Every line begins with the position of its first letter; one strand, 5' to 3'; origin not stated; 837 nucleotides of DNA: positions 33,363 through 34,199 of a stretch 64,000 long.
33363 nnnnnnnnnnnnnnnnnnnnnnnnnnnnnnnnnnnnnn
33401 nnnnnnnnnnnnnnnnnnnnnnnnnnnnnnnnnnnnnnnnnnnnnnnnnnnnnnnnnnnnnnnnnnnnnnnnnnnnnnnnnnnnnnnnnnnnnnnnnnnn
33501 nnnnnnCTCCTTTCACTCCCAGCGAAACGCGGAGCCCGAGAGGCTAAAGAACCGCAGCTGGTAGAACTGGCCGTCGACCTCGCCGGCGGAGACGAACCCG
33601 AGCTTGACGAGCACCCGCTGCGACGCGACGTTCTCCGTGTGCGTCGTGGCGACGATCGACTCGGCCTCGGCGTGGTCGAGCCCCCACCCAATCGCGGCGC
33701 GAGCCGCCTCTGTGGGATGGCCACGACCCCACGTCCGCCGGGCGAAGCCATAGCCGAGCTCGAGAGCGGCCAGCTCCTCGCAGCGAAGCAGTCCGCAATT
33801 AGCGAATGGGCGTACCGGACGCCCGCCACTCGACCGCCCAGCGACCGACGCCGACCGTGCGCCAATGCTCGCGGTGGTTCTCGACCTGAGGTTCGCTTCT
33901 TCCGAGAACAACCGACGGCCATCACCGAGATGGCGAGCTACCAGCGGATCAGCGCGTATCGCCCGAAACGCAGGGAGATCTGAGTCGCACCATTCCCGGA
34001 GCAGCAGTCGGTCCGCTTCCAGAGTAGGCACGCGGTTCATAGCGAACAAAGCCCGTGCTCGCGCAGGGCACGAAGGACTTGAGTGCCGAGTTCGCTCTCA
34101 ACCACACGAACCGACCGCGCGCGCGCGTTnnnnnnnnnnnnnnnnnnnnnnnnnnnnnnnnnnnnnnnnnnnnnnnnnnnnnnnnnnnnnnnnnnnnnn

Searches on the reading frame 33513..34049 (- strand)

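Call 63: search_protein_families(library=pfam, proteins=[window:33513-34049:-], max_evalue=0.001)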
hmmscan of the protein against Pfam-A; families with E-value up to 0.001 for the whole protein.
window:33513-34049:- (178 aa): 1 family
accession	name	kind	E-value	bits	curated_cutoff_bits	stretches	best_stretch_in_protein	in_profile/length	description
PF13302.13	Acetyltransf_3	-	4.3e-22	79.7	25.4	1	14-153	1-138/138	Acetyltransferase (GNAT) domain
